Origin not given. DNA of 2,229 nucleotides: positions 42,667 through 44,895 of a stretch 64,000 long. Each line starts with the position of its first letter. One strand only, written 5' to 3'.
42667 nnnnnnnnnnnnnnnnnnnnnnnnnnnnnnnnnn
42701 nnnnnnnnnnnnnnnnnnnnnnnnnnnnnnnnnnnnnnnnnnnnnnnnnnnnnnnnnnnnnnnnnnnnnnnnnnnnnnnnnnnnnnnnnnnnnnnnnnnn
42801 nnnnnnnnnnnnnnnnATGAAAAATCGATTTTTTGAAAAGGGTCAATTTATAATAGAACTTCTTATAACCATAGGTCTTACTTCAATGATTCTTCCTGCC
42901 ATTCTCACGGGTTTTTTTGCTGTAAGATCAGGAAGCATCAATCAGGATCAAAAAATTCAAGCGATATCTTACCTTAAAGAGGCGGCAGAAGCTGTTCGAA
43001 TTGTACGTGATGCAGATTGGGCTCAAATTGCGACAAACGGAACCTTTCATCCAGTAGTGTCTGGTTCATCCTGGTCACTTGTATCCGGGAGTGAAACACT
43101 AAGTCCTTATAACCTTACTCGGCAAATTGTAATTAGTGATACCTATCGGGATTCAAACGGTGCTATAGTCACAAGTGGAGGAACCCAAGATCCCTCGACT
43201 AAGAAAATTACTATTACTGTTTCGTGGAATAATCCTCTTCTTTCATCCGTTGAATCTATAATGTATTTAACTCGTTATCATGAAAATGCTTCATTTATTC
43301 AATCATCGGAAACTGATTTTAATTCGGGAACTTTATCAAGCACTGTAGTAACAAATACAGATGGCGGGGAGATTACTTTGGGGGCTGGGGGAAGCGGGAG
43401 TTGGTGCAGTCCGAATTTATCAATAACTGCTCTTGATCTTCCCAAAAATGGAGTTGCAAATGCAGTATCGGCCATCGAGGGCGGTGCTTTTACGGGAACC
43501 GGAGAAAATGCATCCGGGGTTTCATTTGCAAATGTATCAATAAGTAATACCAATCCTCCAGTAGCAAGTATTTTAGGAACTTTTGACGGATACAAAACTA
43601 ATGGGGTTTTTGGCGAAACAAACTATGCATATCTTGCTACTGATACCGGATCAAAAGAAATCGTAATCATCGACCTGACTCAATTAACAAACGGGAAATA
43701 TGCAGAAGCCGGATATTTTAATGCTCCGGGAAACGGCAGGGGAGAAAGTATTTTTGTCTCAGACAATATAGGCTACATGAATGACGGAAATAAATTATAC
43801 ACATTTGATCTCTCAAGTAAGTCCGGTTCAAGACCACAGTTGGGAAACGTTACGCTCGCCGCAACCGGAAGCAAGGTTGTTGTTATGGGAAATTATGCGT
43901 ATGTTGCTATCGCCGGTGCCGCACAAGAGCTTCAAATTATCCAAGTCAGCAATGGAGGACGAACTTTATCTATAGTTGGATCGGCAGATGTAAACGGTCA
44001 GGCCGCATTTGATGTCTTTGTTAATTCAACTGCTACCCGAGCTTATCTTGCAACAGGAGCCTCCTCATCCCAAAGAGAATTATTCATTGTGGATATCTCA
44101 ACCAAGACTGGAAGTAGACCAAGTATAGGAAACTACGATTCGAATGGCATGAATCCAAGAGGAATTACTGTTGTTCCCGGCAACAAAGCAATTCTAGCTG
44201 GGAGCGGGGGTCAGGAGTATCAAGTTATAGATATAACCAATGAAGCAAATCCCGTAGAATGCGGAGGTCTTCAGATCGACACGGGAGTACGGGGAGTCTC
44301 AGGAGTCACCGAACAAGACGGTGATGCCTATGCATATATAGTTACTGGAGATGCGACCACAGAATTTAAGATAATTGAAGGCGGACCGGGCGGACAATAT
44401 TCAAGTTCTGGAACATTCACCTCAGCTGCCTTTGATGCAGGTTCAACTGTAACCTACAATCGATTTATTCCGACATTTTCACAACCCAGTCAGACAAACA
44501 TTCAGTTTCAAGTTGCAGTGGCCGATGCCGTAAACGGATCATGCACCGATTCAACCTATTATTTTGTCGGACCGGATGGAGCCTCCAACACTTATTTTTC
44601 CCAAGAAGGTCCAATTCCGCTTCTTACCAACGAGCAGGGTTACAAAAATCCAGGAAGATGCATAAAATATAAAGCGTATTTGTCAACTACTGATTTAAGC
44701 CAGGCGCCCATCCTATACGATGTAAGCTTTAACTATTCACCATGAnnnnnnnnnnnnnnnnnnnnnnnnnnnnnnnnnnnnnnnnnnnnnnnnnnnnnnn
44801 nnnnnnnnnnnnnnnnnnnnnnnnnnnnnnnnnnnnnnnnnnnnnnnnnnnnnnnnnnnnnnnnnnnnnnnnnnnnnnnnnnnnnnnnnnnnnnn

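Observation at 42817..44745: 642-aa pilin with LVIVD-like beta-propeller repeats in a minimal type IV pilus operon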

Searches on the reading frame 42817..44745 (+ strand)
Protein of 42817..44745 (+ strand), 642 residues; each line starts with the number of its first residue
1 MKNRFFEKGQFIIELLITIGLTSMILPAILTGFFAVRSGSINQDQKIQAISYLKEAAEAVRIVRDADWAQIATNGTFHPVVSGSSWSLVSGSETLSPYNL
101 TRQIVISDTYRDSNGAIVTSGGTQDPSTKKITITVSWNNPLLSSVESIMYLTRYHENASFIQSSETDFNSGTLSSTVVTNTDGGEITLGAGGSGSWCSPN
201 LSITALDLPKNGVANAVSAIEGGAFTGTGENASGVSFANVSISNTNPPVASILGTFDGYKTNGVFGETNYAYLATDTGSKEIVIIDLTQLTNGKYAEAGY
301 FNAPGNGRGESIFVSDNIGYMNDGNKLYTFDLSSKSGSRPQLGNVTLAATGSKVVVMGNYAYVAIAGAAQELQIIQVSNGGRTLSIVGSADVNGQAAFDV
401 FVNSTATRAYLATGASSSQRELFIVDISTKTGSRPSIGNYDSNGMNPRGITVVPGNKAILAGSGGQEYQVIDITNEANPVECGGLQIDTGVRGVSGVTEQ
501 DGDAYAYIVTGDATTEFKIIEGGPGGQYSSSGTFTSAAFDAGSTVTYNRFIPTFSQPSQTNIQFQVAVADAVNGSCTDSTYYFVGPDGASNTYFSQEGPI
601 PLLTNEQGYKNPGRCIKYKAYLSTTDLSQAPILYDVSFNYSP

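Call 3: search_protein_families(library=pfam, proteins=[window:42817-44745:+], max_evalue=1)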
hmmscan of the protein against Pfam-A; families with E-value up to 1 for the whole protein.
window:42817-44745:+ (642 aa): 1 family
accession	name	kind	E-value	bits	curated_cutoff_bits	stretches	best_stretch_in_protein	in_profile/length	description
PF08309.17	LVIVD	-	1.6e-08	34.2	20.2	1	353-379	6-30/42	LVIVD repeat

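Call 4: search_protein_families(library=ncbifam, proteins=[window:42817-44745:+], max_evalue=1)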
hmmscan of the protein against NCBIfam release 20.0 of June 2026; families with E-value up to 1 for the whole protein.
window:42817-44745:+ (642 aa): 1 family
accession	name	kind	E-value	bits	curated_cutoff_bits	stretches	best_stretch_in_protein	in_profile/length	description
TIGR04312.1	choice_anch_B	subfamily_domain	0.00013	21.4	100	1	354-488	84-227/364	choice-of-anchor B family protein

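Call 8: find_homologous_proteins(query=window:42817-44745:+, max_evalue=0.001)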
Query window:42817-44745:+ (642 aa): 1017 proteins with E <= 0.001 among 8000 candidates; the best 120 are listed.
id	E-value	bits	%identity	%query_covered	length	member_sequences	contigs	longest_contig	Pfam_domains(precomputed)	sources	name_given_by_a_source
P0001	0.0e+0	1404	100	100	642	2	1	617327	PF08309.18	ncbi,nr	ncbi:MAG: hypothetical protein HYT08_01680 [Candidatus Levybacteria bacterium]|nr:hypothetical prote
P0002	0.0e+0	1086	74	100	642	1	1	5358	-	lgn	-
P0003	0.0e+0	1037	72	100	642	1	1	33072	PF08309.18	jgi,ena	-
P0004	1.5e-295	1000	70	100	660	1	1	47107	PF08309.18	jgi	-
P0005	2.1e-276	936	66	99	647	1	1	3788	-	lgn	-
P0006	1.5e-274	930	66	99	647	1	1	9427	PF08309.18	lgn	-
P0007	2.0e-272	923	66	95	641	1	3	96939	PF08309.18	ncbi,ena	-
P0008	4.5e-272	922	65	100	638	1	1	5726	PF08309.18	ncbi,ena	-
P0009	9.6e-269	911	57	81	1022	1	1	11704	PF08309.18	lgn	-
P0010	2.6e-267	906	64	99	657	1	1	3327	-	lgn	-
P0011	1.8e-266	904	56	82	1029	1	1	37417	PF08309.18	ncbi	-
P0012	2.1e-264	897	63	99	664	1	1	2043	-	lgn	-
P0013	4.3e-262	889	53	87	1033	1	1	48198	PF08309.18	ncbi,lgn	-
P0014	1.3e-260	884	63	100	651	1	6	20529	-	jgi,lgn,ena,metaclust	metaclust:\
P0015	5.6e-260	882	63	100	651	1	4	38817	-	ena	-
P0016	1.0e-259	881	56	82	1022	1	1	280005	PF08309.18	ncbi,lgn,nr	ncbi:MAG TPA: hypothetical protein VM077_01330 [Candidatus Limnocylindrales bacterium]|nr:hypothetic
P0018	1.2e-257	874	62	99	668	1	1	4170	PF08309.18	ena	-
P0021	5.0e-257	872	56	81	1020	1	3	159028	PF08309.18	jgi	jgi:type II secretory pathway pseudopilin PulG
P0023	9.7e-257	872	54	80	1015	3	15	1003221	PF09826.16,PF08309.18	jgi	jgi:type II secretory pathway pseudopilin PulG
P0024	3.4e-256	870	54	84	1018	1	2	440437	PF08309.18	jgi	jgi:type II secretory pathway pseudopilin PulG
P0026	9.4e-255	865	63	99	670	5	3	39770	PF08309.18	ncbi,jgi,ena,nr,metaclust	ncbi:MAG: hypothetical protein A2868_00125 [Candidatus Levybacteria bacterium RIFCSPHIGHO2_01_FULL_4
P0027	1.1e-254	865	61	99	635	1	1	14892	PF08309.18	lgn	-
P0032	1.1e-252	858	53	87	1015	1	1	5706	PF08309.18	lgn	-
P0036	1.3e-250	851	55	81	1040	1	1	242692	PF08309.18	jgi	jgi:hypothetical protein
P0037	1.1e-249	848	56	81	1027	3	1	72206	PF08309.18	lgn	-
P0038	7.9e-249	845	62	99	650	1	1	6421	PF08309.18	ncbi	-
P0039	7.7e-248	842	60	99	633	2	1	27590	PF08309.18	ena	-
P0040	3.1e-245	834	61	99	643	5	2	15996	PF08309.18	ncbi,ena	-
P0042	6.0e-245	833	59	99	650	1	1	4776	PF08309.18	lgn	-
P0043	1.4e-244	831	54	81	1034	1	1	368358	PF08309.18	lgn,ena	-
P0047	3.6e-243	827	61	99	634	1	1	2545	PF08309.18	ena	-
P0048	1.4e-242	825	60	99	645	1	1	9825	PF08309.18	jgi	-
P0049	1.7e-241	821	60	100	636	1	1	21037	PF08309.18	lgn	-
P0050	2.8e-241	820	59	100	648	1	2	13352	PF08309.18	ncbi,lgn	-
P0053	1.2e-240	818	59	99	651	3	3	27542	PF08309.18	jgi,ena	-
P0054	1.3e-240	818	60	99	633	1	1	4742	PF08309.18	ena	-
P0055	1.3e-240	818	59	100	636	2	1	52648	PF08309.18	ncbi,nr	ncbi:hypothetical protein HYV22_02425 [Candidatus Gottesmanbacteria bacterium]|nr:hypothetical prote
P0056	1.3e-240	818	59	100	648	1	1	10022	PF08309.18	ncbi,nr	ncbi:MAG: type II secretion system protein [Candidatus Levybacteria bacterium]|nr:type II secretion 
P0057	2.1e-240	818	60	100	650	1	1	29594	PF08309.18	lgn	-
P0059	9.0e-240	815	53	82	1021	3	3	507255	PF08309.18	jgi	jgi:type II secretory pathway pseudopilin PulG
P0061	1.1e-239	815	60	99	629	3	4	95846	PF08309.18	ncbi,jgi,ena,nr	ncbi:MAG: hypothetical protein A3B44_01555 [Candidatus Levybacteria bacterium RIFCSPLOWO2_01_FULL_38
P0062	1.5e-239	815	59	100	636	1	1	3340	PF08309.18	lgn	-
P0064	2.3e-239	814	58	100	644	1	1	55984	PF08309.18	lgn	-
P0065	2.5e-239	814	60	99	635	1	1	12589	PF08309.18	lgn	-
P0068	4.3e-239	813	57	100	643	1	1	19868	PF08309.18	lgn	-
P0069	4.3e-239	813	59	99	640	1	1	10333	PF08309.18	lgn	-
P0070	1.0e-238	812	58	99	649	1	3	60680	PF08309.18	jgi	jgi:type II secretory pathway pseudopilin PulG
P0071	1.4e-238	812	60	99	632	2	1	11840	PF08309.18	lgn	-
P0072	9.5e-238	809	58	99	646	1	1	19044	PF08309.18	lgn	-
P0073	1.6e-237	808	60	99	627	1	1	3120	PF08309.18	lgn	-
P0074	3.3e-237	807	60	99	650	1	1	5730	PF08309.18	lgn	-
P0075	1.5e-236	805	60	99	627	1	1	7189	PF08309.18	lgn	-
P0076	1.6e-236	805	60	99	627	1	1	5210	PF08309.18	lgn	-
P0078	1.9e-236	805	58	99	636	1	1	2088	PF08309.18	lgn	-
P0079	2.3e-236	804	59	96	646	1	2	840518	PF08309.18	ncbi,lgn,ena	-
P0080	2.3e-236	804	59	99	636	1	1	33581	PF08309.18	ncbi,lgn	-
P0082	1.1e-235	802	60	100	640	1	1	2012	PF08309.18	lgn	-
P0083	1.2e-235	802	58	100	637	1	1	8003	PF08309.18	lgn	-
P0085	2.8e-235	801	58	100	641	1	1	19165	PF08309.18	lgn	-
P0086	3.3e-235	800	58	99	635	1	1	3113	PF08309.18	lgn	-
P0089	7.1e-235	799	58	95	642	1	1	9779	PF08309.18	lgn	-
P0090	9.5e-235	799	58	99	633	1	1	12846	PF08309.18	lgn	-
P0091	2.9e-234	797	56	100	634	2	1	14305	PF08309.18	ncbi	-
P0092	3.2e-234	797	57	99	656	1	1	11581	PF08309.18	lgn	-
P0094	4.5e-234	797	58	99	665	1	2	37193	PF08309.18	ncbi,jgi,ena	-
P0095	5.2e-234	796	58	100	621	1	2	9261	PF08309.18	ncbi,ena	-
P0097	3.0e-233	794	57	100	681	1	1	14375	PF08309.18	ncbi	-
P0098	5.6e-233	793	58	97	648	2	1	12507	PF08309.18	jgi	jgi:type II secretory pathway pseudopilin PulG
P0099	6.8e-233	793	56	100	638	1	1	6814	PF08309.18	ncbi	-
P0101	7.7e-233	793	58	100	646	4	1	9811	PF08309.18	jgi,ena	-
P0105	2.3e-232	791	58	99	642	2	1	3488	PF08309.18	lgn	-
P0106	3.0e-232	791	57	100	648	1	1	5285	PF08309.18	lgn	-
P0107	3.6e-232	790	59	99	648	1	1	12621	PF08309.18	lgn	-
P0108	3.8e-232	790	58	98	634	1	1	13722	PF08309.18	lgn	-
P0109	3.8e-232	790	57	100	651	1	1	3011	PF08309.18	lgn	-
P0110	3.9e-232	790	56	100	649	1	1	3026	PF08309.18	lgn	-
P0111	4.3e-232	790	56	100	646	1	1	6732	PF08309.18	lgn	-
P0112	5.2e-232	790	58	100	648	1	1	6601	PF07963.18,PF08309.18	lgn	-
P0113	5.8e-232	790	58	99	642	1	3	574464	PF08309.18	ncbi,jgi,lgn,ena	-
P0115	1.6e-231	788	57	100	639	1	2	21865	PF08309.18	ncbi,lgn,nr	ncbi:MAG: hypothetical protein HY430_02615 [Candidatus Levybacteria bacterium]|nr:hypothetical prote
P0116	1.8e-231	788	56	99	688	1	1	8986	PF08309.18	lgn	-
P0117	1.9e-231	788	59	99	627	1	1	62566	PF08309.18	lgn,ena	-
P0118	2.8e-231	787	56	99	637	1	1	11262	PF08309.18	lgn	-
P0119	3.0e-231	787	59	99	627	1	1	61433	PF08309.18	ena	-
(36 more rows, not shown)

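Call 20: search_protein_representatives(protein=window:42817-44745:+)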
Query: 642 residues. Proteins with E-value up to 0.001 (for the whole library): 2958; up to 1e-10: 1068; up to 1e-30: 349. The best 150 are listed.
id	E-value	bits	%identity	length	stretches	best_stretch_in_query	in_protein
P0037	3.5e-250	848.2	50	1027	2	6-528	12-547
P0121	1.3e-197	674.6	53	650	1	4-642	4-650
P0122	9.2e-186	635.4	51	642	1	3-642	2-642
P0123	1.2e-185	635.1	51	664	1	4-642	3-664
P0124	1.4e-178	611.7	48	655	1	8-642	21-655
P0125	1.7e-178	611.4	53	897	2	5-400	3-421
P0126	2.3e-178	611.0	47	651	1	2-642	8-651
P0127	1.1e-176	605.5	50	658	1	8-642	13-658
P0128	3.9e-172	590.4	46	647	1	2-642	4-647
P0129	3.2e-171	587.4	48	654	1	5-642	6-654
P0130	4.2e-171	587.0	50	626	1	7-642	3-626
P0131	9.9e-171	585.8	53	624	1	4-642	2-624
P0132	1.0e-170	585.7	50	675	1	9-642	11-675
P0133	3.6e-167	574.0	50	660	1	7-642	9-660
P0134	1.2e-164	565.7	47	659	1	8-642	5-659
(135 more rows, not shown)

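Call 22: find_encoding_contigs(protein=P0023, flank=10000, max_places=2)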
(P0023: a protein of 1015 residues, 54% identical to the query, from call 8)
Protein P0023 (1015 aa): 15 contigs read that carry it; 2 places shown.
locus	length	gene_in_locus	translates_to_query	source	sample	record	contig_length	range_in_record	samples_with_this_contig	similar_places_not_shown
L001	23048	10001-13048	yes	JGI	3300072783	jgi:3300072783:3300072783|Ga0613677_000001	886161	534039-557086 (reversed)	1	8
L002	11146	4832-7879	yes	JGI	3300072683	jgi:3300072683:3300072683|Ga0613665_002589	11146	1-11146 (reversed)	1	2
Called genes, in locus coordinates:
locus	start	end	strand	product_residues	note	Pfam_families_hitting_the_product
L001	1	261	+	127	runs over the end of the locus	PF08378:NERD (weak), PF02021:UPF0102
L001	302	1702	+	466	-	PF00224:PK, PF03328:HpcH_HpaI, PF02887:PK_C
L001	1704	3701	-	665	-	PF00270:DEAD (faint), PF04851:ResIII, PF17757:UvrB_inter, PF27431:UvrB_3rd, PF00271:Helicase_C, PF12344:UvrB, PF02151:UVR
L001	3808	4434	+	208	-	PF01726:LexA_DNA_bind, PF13730:HTH_36 (faint), PF00717:Peptidase_S24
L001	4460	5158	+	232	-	PF00590:TP_methylase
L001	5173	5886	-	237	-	PF01326:PPDK_N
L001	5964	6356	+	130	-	PF01627:Hpt (weak)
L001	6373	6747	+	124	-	PF00072:Response_reg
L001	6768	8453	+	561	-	PF05157:MshEN, PF00437:T2SSE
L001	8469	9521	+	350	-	PF00482:T2SSF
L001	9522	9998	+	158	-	-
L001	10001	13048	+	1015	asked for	PF08309:LVIVD (faint), PF09826:Beta_propel (faint)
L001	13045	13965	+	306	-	-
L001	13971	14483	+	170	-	PF07963:N_methyl (weak)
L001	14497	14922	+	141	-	-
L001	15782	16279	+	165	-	PF07963:N_methyl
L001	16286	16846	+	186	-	PF07963:N_methyl (weak)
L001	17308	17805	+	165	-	PF07963:N_methyl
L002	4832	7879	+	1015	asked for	PF08309:LVIVD (faint), PF09826:Beta_propel (faint)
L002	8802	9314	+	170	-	PF07963:N_methyl (weak)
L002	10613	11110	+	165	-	PF07963:N_methyl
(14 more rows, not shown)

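Call 23: find_encoding_contigs(protein=P0079, flank=10000, max_places=2)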
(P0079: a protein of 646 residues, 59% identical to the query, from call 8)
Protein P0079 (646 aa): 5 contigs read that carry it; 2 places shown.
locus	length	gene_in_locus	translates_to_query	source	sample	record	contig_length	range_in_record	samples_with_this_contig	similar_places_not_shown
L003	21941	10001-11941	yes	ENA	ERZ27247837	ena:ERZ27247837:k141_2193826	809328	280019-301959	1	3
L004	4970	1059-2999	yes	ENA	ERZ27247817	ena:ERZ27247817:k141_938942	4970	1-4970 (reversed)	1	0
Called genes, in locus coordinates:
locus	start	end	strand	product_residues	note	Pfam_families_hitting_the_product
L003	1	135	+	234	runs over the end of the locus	PF03372:Exo_endo_phos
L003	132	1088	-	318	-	PF04041:Glyco_hydro_130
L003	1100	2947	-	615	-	PF04041:Glyco_hydro_130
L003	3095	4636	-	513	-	PF01053:Cys_Met_Meta_PP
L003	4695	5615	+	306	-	PF24827:AstE_AspA_cat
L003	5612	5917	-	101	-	PF01638:HxlR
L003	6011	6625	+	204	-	PF02589:LUD_dom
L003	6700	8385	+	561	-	PF05157:MshEN, PF00437:T2SSE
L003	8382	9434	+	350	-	PF00482:T2SSF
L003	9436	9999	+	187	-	-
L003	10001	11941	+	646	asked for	PF08309:LVIVD (faint)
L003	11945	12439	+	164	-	-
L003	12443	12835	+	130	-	-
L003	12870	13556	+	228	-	-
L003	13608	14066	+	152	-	PF07963:N_methyl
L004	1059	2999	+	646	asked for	PF08309:LVIVD (faint)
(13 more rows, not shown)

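Call 24: predict_structure(alignment_id=A2)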
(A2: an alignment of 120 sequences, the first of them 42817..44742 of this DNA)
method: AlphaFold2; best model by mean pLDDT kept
length: 642 residues; sequences in the alignment: 120
mean_pLDDT: 88.9   pTM: 0.73
mean pLDDT of the five models: 88.9, 88.5, 88.4, 87.4, 86.6
residues with pLDDT >= 90: 380; 70-90: 225; 50-70: 34; < 50: 3
segments of 3 or more residues with pLDDT < 50: none
pLDDT, mean of each block of 10 residues (from residue 1): 53 77 77 66 81 92 85 93 90 89 95 78 83 89 88 76 89 89 78 84 80 83 85 85 86 92 93 87 95 95 87 96 96 96 97 96 95 97 98 94 94 91 96 97 93 93 94 93 92 87 87 87 79 96 90 91 97 90 95 94 89 96 91 92 81
secondary structure, 60 per line:
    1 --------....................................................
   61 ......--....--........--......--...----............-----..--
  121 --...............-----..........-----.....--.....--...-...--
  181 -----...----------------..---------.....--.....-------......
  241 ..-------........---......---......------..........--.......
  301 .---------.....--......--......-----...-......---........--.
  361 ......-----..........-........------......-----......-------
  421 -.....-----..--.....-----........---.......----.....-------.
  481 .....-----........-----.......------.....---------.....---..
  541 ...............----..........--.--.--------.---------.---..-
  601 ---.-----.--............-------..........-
elements in order: H9-66 H69-72 E75-82 E85-90 E93-95 E100-111 E123-137 E143-152 E158-162 H165-169 E172-174 E176-178 E186-188 E216-220 E223-227 E235-242 E250-257 E261-266 E270-275 E282-291 E294-301 E311-315 E318-323 E326-331 E337-339 E341-346 E350-357 E360-366 E372-378 E383-390 E397-402 E408-413 E422-426 E436-440 E446-453 E457-463 E468-472 E480-485 E491-498 E504-510 E517-521 E531-535 E539-555 E560-569 E613-624 E632-641

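Call 27: fold_search(model_id=the predicted structure, library=pdb)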
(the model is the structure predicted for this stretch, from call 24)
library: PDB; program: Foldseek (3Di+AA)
matches with E <= 10: 1539; with E <= 0.001: 981
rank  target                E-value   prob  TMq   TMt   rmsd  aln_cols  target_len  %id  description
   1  6dsz_A                5.4e-10  1.00  0.35  0.22  19.2       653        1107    9  Crystal structure of DDB1 in complex with DET1- and DDB1-associated protein 1 (DDA1) (released 2018-12-12)
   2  9ejq                  5.9e-10  1.00  0.35  0.22  18.1       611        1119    9  Crystal structure of DDB1 in complex with XS381952 (released 2025-02-26)
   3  9nwi_Y                5.9e-10  1.00  0.30  0.36  13.9       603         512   10  Pseudomonas phage Pa223 tail (C6 symmetry) (released 2025-08-06)
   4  9bbe                  6.2e-10  1.00  0.35  0.21  17.8       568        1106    8  Co-crystal structure of human DDB1 bound to fragment UB028668 (released 2024-06-12)
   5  2hye_A                8.2e-10  1.00  0.35  0.21  25.2       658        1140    9  Crystal Structure of the DDB1-Cul4A-Rbx1-SV5V Complex (released 2006-10-03)
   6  3ei1_A                1.1e-09  1.00  0.36  0.22  19.2       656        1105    9  Structure of hsDDB1-drDDB2 bound to a 14 bp 6-4 photoproduct containing DNA-duplex (released 2009-01-20)
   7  7okq_A                1.4e-09  1.00  0.37  0.22  20.8       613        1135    8  Cryo-EM Structure of the DDB1-DCAF1-CUL4A-RBX1 Complex (released 2021-10-13)
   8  9bbh                  1.4e-09  1.00  0.36  0.22  17.5       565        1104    8  Co-crystal structure of human DDB1 bound to fragment UB028670 (released 2024-06-12)
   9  8eap_D                1.5e-09  1.00  0.33  0.42  13.8       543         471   10  Cryo-EM structure of the in-situ gp10-gp26 from bacteriophage P22 (released 2023-09-06)
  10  2b5l_A                1.7e-09  1.00  0.35  0.21  21.0       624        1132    9  Crystal Structure of DDB1 In Complex with Simian Virus 5 V Protein (released 2006-02-28)
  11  4a0k_C                2.8e-09  1.00  0.36  0.22  21.2       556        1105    9  STRUCTURE OF DDB1-DDB2-CUL4A-RBX1 BOUND TO A 12 BP ABASIC SITE CONTAINING DNA-DUPLEX (released 2011-12-14)
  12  8d7u_A                4.4e-09  1.00  0.35  0.21  17.4       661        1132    8  Cereblon~DDB1 bound to CC-92480 with DDB1 in the linear conformation (released 2022-07-20)
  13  8ajm_A                5.1e-09  1.00  0.36  0.21  20.4       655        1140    8  Structure of human DDB1-DCAF12 in complex with the C-terminus of CCT5 (released 2022-11-09)
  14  9a40_C                5.6e-09  1.00  0.35  0.21  23.3       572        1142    8  model of Cullin4 (released 2024-09-18)
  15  5jk7_A                5.6e-09  1.00  0.34  0.21  18.3       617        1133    8  The X-ray structure of the DDB1-DCAF1-Vpr-UNG2 complex (released 2016-10-05)
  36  9jg6_a                3.4e-08  1.00  0.32  0.41  17.2       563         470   10  The tail-complex structure of phage P22 (released 2025-02-26)
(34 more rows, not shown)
